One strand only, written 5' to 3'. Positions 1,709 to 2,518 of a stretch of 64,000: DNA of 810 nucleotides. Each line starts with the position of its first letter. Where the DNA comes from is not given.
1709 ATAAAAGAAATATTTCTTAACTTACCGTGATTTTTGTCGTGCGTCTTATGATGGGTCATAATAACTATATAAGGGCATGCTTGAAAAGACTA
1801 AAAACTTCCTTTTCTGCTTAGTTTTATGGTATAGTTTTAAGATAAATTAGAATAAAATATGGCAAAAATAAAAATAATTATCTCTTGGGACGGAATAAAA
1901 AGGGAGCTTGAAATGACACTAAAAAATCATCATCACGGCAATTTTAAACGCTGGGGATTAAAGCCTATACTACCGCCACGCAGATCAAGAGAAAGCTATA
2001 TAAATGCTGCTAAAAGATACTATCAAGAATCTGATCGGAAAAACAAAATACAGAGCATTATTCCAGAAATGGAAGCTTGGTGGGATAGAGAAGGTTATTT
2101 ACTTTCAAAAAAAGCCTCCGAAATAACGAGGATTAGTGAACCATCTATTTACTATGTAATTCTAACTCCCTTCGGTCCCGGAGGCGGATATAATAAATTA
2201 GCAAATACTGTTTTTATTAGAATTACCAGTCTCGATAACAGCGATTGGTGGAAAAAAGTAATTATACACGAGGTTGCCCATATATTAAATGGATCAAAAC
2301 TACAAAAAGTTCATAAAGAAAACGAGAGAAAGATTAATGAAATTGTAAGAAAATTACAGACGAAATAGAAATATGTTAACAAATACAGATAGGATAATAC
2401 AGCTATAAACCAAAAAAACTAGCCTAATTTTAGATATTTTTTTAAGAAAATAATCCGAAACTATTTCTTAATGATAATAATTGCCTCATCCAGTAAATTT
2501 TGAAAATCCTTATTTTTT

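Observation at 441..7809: Interleaved repeated promoter-like elements (R1, R2) bracket the nucleotide-enzyme block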

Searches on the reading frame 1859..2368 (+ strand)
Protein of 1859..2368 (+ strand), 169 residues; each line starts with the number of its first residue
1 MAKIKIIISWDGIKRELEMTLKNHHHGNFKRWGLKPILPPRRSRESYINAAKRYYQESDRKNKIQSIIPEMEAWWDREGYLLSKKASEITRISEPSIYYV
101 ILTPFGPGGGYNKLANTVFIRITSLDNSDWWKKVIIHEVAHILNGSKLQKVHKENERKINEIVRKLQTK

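Call 9: search_protein_families(library=pfam, proteins=[window:1859-2368:+], max_evalue=0.01)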
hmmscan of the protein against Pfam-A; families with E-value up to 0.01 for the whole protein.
window:1859-2368:+ (169 aa): 0 families

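Call 39: find_encoding_contigs(protein=window:1859-2368:+, flank=10000, max_places=10)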
Protein window:1859-2368:+ (169 aa): 1 contig read that carries it; 1 place shown.
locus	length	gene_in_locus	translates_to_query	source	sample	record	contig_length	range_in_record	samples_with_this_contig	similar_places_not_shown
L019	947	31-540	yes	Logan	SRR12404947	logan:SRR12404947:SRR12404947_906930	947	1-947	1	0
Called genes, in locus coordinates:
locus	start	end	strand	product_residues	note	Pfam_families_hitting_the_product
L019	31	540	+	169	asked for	-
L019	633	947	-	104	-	?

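Call 43: find_homologous_proteins(query=window:1859-2368:+, max_evalue=0.001)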
Query window:1859-2368:+ (169 aa): 3 proteins with E <= 0.001 among 20 candidates.
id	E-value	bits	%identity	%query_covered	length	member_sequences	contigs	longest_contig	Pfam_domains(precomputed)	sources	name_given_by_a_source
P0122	1.3e-108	378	100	100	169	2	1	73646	-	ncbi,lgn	-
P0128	2.9e-57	211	53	99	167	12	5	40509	-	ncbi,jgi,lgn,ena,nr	ncbi:MAG TPA: hypothetical protein PK619_01795 [bacterium]|nr:hypothetical protein [bacterium] HPW39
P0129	1.7e-56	209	54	98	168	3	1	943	-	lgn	-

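Call 44: find_encoding_contigs(protein=P0128, flank=10000, max_places=4)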
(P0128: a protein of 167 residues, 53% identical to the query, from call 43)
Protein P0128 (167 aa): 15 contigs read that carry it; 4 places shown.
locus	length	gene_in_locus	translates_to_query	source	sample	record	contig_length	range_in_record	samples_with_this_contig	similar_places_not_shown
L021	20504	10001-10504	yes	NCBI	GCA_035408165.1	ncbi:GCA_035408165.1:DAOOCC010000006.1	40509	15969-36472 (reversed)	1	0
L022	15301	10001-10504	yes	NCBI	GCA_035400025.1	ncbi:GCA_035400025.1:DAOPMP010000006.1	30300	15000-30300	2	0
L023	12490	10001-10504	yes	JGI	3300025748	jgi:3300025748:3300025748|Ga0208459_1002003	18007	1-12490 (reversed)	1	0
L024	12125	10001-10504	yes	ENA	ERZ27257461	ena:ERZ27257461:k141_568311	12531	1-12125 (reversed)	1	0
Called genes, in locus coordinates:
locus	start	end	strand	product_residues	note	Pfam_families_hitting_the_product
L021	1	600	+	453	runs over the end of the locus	PF00580:UvrD-helicase, PF13245:AAA_19 (weak), PF13604:AAA_30 (faint), PF13401:AAA_22 (faint), PF13361:UvrD_C (weak), PF01443:Viral_helicase1 (weak)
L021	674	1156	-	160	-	PF13302:Acetyltransf_3, PF00583:Acetyltransf_1, PF13508:Acetyltransf_7 (weak)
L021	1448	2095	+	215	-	-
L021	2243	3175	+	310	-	PF01553:Acyltransferase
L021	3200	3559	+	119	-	PF08282:Hydrolase_3 (weak), PF12710:HAD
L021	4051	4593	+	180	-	PF20329:DUF6624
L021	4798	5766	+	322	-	-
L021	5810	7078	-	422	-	PF04055:Radical_SAM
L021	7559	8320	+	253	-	PF00765:Autoind_synth (weak), PF21926:FeeM, PF13444:Acetyltransf_5 (weak)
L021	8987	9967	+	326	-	PF00512:HisKA, PF02518:HATPase_c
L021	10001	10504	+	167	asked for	-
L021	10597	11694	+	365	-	PF04055:Radical_SAM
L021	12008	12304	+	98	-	PF02518:HATPase_c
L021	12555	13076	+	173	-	-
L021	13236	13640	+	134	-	PF20329:DUF6624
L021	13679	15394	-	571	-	PF07973:tRNA_SAD, PF00587:tRNA-synt_2b, PF03129:HGTP_anticodon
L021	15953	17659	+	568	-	PF03485:Arg_tRNA_synt_N, PF00750:tRNA-synt_1d, PF05746:DALR_1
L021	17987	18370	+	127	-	PF00072:Response_reg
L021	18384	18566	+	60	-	PF00037:Fer4 (faint), PF12837:Fer4_6 (faint), PF13370:Fer4_13, PF13459:Fer4_15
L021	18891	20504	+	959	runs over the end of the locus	PF00133:tRNA-synt_1, PF09334:tRNA-synt_1g, PF08264:Anticodon_1, PF19302:DUF5915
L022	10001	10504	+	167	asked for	-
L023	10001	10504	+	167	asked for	-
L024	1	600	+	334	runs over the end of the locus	?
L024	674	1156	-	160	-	PF13302:Acetyltransf_3, PF00583:Acetyltransf_1, PF13508:Acetyltransf_7 (weak)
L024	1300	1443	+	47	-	-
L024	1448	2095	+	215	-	-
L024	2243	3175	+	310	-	PF01553:Acyltransferase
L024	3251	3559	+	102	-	PF12710:HAD (weak), PF08282:Hydrolase_3 (weak)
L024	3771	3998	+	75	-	-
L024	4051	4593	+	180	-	PF20329:DUF6624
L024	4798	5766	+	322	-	-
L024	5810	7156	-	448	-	PF04055:Radical_SAM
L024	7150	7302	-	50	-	-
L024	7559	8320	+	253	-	PF00765:Autoind_synth (weak), PF21926:FeeM, PF13444:Acetyltransf_5 (weak)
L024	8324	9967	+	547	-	PF16927:HisKA_7TM, PF00512:HisKA, PF02518:HATPase_c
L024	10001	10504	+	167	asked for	-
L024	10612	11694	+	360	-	PF04055:Radical_SAM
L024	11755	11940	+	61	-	-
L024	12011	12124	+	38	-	?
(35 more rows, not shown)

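Call 51: search_protein_families(library=padloc, proteins=[window:1859-2368:+], max_evalue=0.01)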
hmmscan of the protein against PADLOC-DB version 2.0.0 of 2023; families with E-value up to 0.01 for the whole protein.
window:1859-2368:+ (169 aa): 0 families

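Call 52: search_protein_families(library=ncbifam, proteins=[window:1859-2368:+], max_evalue=0.01)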
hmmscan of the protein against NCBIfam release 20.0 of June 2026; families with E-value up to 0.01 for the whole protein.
window:1859-2368:+ (169 aa): 0 families
